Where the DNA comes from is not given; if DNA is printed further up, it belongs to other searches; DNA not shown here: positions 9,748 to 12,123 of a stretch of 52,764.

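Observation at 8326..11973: HerA/FtsK-type ATPase with a novel N-terminal region + tyrosine phosphatase + unknown 336-aa protein: candidate undescribed defence cassette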

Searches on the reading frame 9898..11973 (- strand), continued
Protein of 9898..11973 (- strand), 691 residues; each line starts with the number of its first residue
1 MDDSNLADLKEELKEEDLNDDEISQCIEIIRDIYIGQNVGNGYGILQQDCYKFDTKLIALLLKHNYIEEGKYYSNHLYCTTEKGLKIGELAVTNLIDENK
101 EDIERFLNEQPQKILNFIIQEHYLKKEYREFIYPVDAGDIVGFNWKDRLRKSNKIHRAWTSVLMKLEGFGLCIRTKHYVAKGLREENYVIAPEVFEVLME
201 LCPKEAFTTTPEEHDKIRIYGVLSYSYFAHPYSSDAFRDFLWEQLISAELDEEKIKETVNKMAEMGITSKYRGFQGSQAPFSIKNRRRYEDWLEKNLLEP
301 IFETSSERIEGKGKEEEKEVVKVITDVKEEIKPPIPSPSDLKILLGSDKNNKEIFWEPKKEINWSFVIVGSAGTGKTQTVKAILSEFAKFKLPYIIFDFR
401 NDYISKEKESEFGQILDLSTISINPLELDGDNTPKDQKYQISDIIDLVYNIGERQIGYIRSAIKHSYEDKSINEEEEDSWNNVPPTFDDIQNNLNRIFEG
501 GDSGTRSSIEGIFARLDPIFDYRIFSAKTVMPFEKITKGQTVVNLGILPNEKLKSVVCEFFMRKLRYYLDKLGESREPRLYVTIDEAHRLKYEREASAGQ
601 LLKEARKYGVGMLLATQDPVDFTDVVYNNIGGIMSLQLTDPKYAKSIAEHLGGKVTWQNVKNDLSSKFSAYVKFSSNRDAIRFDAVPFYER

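Call 44: find_encoding_contigs(protein=P0004, flank=6000, max_places=3)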
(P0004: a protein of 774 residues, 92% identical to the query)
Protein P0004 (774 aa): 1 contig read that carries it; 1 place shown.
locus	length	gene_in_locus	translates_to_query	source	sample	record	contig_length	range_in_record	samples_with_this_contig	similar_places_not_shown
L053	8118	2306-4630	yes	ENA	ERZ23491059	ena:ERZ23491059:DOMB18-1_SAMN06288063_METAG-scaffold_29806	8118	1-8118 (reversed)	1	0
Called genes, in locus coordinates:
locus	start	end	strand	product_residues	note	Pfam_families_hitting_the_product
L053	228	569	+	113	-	PF18135:Type_ISP_C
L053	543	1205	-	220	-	PF11536:DUF3226 (weak)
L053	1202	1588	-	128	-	PF13175:AAA_15, PF13304:AAA_21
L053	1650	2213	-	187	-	-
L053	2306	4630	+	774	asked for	PF19190:BACON_2 (weak), PF22544:HYDIN_VesB_CFA65-like_Ig (faint), PF01935:DUF87, PF05872:HerA_C (faint), PF10412:TrwB_AAD_bind (faint)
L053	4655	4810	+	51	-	-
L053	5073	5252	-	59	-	-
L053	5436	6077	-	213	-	PF13304:AAA_21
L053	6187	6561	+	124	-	-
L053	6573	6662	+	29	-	-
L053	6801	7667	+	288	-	-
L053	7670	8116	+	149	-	?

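Call 45: find_encoding_contigs(protein=P0010, flank=7000, max_places=3)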
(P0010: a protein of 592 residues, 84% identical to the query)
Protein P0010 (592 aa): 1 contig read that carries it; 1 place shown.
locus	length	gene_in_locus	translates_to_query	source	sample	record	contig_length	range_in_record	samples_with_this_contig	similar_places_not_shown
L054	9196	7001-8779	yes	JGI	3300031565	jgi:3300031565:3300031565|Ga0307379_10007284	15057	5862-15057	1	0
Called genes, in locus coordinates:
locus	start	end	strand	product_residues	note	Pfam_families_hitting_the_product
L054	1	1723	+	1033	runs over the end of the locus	PF04313:HSDR_N, PF04851:ResIII, PF18766:SWI2_SNF2, PF22679:T1R_D3-like, PF11867:T1RH-like_C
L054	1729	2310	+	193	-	-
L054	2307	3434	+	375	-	-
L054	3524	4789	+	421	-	-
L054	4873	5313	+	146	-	PF01878:EVE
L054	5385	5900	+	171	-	PF13020:NOV_C (weak)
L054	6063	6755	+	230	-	-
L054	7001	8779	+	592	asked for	PF19190:BACON_2, PF01935:DUF87, PF05872:HerA_C (faint), PF10412:TrwB_AAD_bind (faint)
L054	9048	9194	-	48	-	?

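Call 56: search_solved_structures(query=A1, max_evalue=0.01)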
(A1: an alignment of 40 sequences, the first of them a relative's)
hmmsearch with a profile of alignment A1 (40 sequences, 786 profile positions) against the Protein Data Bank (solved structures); distinct sequences matched with E-value up to 0.01: 8.
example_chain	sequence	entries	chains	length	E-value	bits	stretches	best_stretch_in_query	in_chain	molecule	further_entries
7es4_A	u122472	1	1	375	5.5e-26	94.9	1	432-714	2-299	DNA phosphorothioation-dependent restriction protein DptH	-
8xau_A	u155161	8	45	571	3.9e-07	32.5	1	683-734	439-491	ATP-binding protein | HerA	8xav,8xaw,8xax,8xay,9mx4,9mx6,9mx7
8wiv_A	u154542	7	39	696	4.2e-06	29.1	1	668-732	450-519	Helicase HerA central domain-containing protein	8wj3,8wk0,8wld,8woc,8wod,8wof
8wet_A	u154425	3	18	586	0.00017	23.8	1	668-712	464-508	TdpA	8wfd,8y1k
11kk_A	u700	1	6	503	0.00061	21.9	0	458-496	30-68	HerA like helicase YjgR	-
4d2i_A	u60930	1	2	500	0.002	20.2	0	633-713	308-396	HERA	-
4r2h_A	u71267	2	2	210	0.0048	19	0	674-728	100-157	STIV B204 ATPase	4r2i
8ziq_M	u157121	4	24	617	0.0064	18.6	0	688-733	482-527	HerA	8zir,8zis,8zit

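Call 57: search_protein_families(library=ncbifam, proteins=[window:9898-11973:-, L002:10356-10766:+], max_evalue=0.01)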
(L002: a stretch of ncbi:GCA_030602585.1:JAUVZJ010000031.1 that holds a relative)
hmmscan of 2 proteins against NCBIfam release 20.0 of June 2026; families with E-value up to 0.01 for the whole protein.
window:9898-11973:- (691 aa): 11 families
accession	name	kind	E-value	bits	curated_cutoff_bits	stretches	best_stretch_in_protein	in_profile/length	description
NF041017.1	DNA_import_CedB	equivalog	1.6e-17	63.4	700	1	343-651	254-551/590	DNA import protein CedB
NF053655.1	CedD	equivalog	2.2e-14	53.1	600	2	523-629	363-470/527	DNA-translocating ATPase CedD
NF045975.1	VirB4_plasma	equivalog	3.3e-13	48.3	590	2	343-495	491-665/894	Mbov_0397 family ICE element conjugal transfer ATPase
NF040937.1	HerA_Thermprot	equivalog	2e-09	36.4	800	1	366-649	143-425/487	DNA double-strand break repair helicase HerA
TIGR00929.1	VirB4_CagE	subfamily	3e-09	35.7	643.1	1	367-625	441-683/792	VirB4 family type IV secretion/conjugal transfer ATPase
NF042944.1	HerA_antiphage_2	equivalog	1e-07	31.2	850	1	581-644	439-501/576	anti-phage-associated helicase HerA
NF042943.1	HerA_antiphage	equivalog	4e-07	29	800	1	591-648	461-512/566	anti-phage-associated helicase HerA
NF033849.1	ser_rich_anae_1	subfamily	2.2e-05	22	650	1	368-651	764-1103/1163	serine-rich protein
TIGR02759.1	TraD_Ftype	equivalog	0.00026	19.9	521.35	0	309-406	138-219/566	type IV conjugative transfer system coupling protein TraD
NF045971.1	conju_CD1110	equivalog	0.00033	19.1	325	1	353-495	405-553/752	VirB4-like conjugal transfer ATPase, CD1110 family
TIGR00176.1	mobB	equivalog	0.0019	18.2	76.2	0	455-481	25-51/155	molybdopterin-guanine dinucleotide biosynthesis protein B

L002:10356-10766:+ (136 aa): 2 families
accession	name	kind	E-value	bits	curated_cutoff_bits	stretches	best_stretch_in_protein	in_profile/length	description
NF009025.0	PRK12361.1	equivalog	1.9e-12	46.2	505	1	47-117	142-216/546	hypothetical protein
NF011902.0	PRK15375.1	equivalog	0.00085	17.8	1118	1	76-115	473-510/543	SPI-1 type III secretion system effector GTPase-activating protein SptP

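Call 64: find_homologous_proteins(query=L002:10356-10766:+, max_evalue=1e-10)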
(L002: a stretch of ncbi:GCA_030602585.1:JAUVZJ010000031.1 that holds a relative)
Query L002:10356-10766:+ (136 aa): 45 proteins with E <= 1e-10 among 53 candidates.
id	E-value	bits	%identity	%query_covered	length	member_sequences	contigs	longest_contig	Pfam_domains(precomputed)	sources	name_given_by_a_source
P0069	1.7e-79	282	100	95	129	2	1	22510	PF22784.2,PF05706.18,PF22741.2,PF22785.2,PF00782.26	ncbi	-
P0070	7.0e-65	235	81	99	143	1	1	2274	PF22784.2,PF05706.18,PF22741.2,PF22785.2,PF00102.33,PF00782.26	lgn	-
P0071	3.6e-64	233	81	99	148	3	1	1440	PF22784.2,PF05706.18,PF14566.12,PF22741.2,PF22785.2,PF00102.33,PF00782.26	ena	-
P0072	2.5e-62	227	78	99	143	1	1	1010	PF22784.2,PF05706.18,PF22741.2,PF22785.2,PF00102.33,PF00782.26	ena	-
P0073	8.6e-57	209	70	100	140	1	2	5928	PF22784.2,PF05706.18,PF22741.2,PF22785.2,PF00782.26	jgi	-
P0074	2.8e-54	201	70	100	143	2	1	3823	PF22784.2,PF05706.18,PF22785.2,PF00102.33,PF00782.26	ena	-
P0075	2.2e-53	198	70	98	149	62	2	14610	PF22784.2,PF05706.18,PF22741.2,PF22785.2,PF00102.33,PF00782.26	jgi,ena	-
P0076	8.8e-53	196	67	99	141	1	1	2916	PF22784.2,PF05706.18,PF22741.2,PF22785.2,PF00102.33,PF00782.26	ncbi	-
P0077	1.0e-52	196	65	100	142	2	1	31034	PF22784.2,PF05706.18,PF22741.2,PF22785.2,PF00782.26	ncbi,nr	ncbi:MAG: dual specificity protein phosphatase family protein [Euryarchaeota archaeon]|nr:dual speci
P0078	1.5e-52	195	65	100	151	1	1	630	PF22784.2,PF05706.18,PF22741.2,PF22785.2,PF00102.33,PF00782.26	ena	-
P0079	5.9e-52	193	63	99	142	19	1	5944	PF22784.2,PF05706.18,PF22741.2,PF22785.2,PF00782.26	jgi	jgi:protein-tyrosine phosphatase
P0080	1.6e-50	189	66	97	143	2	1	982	PF22784.2,PF05706.18,PF14566.12,PF22741.2,PF22785.2,PF00102.33,PF00782.26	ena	-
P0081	3.9e-50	187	63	97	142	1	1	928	PF22784.2,PF05706.18,PF14566.12,PF22741.2,PF22785.2,PF00782.26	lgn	-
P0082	4.4e-50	187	62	98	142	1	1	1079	PF22784.2,PF05706.18,PF14566.12,PF22741.2,PF22785.2,PF00102.33,PF00782.26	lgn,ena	-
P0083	5.1e-50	187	66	99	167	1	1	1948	PF22784.2,PF05706.18,PF22741.2,PF22785.2,PF00102.33,PF00782.26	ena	-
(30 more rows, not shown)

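Call 65: find_encoding_contigs(protein=P0075, flank=5000, max_places=4)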
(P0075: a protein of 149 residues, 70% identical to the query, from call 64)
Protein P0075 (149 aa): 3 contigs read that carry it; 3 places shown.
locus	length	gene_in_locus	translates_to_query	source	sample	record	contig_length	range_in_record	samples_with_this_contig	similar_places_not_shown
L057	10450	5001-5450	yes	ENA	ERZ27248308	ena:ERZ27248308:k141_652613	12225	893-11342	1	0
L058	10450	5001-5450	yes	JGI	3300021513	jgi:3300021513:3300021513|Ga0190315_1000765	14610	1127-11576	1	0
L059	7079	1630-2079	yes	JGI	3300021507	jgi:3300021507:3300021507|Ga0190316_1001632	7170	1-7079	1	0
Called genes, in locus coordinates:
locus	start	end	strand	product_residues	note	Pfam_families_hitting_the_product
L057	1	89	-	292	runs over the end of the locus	PF18911:PKD_4, PF00801:PKD, PF22352:K319L-like_PKD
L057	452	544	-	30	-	-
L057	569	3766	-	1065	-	PF13091:PLDc_2, PF20720:nSTAND3 (faint), PF04851:ResIII (faint), PF00176:SNF2-rel_dom (weak), PF00271:Helicase_C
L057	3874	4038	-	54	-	-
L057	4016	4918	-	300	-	PF01972:SDH_protease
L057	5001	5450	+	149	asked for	PF22784:PTP-SAK, PF22785:Tc-R-P, PF00782:DSPc, PF22741:PTP-NADK, PF00102:Y_phosphatase (weak), PF05706:CDKN3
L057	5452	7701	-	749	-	PF00270:DEAD (weak), PF04851:ResIII, PF18766:SWI2_SNF2 (weak), PF16203:ERCC3_RAD25_C, PF00271:Helicase_C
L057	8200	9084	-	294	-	-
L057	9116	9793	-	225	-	PF04919:DUF655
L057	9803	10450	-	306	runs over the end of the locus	-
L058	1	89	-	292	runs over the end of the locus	PF18911:PKD_4, PF00801:PKD, PF22352:K319L-like_PKD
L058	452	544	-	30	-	-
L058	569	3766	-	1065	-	PF13091:PLDc_2, PF20720:nSTAND3 (faint), PF04851:ResIII (faint), PF00176:SNF2-rel_dom (weak), PF00271:Helicase_C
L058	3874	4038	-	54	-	-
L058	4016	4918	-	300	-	PF01972:SDH_protease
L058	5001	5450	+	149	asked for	PF22784:PTP-SAK, PF22785:Tc-R-P, PF00782:DSPc, PF22741:PTP-NADK, PF00102:Y_phosphatase (weak), PF05706:CDKN3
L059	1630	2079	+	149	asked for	PF22784:PTP-SAK, PF22785:Tc-R-P, PF00782:DSPc, PF22741:PTP-NADK, PF00102:Y_phosphatase (weak), PF05706:CDKN3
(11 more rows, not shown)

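Call 66: find_encoding_contigs(protein=P0077, flank=5000, max_places=3)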
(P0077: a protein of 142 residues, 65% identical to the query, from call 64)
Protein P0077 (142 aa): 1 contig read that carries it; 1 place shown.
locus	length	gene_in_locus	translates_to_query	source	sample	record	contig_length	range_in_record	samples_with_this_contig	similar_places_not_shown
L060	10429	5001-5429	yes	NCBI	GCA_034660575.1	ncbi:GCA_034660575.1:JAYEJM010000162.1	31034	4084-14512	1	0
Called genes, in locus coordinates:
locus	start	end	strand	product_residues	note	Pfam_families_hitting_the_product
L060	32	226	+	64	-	PF13683:rve_3 (weak)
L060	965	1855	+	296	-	PF00557:Peptidase_M24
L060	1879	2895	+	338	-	PF01137:RTC, PF05189:RTC_insert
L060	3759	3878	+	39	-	PF23477:zf_Tbcl_2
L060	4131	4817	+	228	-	PF08378:NERD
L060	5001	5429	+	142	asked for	PF22784:PTP-SAK, PF22741:PTP-NADK, PF22785:Tc-R-P, PF00782:DSPc, PF05706:CDKN3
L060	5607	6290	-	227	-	PF01435:Peptidase_M48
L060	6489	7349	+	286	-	-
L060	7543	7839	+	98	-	-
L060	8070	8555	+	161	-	PF01980:TrmO_N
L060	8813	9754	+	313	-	PF18731:HEPN_Swt1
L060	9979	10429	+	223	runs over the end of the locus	-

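Call 78: search_protein_families(library=pfam, proteins=[P0020, P0043, P0048], max_evalue=0.01)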
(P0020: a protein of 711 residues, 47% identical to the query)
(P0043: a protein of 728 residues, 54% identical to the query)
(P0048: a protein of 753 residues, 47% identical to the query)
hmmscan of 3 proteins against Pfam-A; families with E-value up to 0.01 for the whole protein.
P0020 (711 aa): 7 families
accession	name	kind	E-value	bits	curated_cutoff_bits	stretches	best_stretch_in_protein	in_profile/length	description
PF00437.27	T2SSE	-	5.1e-05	22.5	24.9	1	375-430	142-197/370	Type II/IV secretion system protein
PF10412.15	TrwB_AAD_bind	-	0.00047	19.6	20.5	1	372-412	12-52/387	Type IV secretion-system coupling protein DNA-binding domain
PF01935.23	DUF87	-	0.00099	19.7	23.2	0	468-575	106-220/220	Helicase HerA, central domain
PF13245.12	AAA_19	-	0.001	19.7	25.1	1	375-403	11-39/134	AAA domain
PF00580.27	UvrD-helicase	-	0.003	17.7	23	0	372-402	10-41/271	UvrD/REP helicase N-terminal domain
PF01580.24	FtsK_SpoIIIE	-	0.0054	16.6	24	0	345-397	16-61/221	FtsK/SpoIIIE family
PF13401.12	AAA_22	-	0.007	17.1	27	0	376-408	6-33/130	AAA domain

P0043 (728 aa): 1 family
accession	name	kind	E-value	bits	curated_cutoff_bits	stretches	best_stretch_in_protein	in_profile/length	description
PF01935.23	DUF87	-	0.006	17.2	23.2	1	357-395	6-49/220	Helicase HerA, central domain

P0048 (753 aa): 2 families
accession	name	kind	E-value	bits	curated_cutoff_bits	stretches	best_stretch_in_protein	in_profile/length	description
PF05872.18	HerA_C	-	0.00018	20.8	22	1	575-710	202-342/502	Helicase HerA-like C-terminal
PF14277.12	DUF4364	-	0.0075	16.5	26.9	0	72-126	41-95/162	Domain of unknown function (DUF4364)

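Call 79: search_protein_families(library=padloc, proteins=[P0020, P0043, P0048], max_evalue=0.001)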
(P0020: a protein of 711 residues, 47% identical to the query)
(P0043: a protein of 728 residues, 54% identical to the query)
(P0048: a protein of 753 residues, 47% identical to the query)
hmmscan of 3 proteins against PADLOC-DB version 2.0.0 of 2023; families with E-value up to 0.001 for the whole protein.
P0020 (711 aa): 4 families
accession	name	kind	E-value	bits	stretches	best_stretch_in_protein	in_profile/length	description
PDLC04140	mad8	-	2.4e-21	74.6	1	347-696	2-292/314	mads_8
PDLC04105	HerA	-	1.5e-08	31.7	1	499-658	329-487/576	-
PDLC04104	HerA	-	8.4e-07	26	1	550-658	181-288/379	-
PDLC04102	HerA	-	2e-05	21.1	1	530-644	446-557/654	-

P0043 (728 aa): 3 families
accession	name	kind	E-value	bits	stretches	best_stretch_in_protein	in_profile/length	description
PDLC04140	mad8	-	6.1e-28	96.2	1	358-728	16-314/314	mads_8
PDLC04106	HerA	-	5.1e-06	23.3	1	596-695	507-616/667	-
PDLC04102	HerA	-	0.00053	16.4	0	603-671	508-583/654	-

P0048 (753 aa): 2 families
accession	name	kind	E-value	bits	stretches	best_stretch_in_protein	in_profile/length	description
PDLC04140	mad8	-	8.4e-11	39.9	1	375-753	17-314/314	mads_8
PDLC01055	HerA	-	4.6e-05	20.4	1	577-694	375-488/532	Type III coevolved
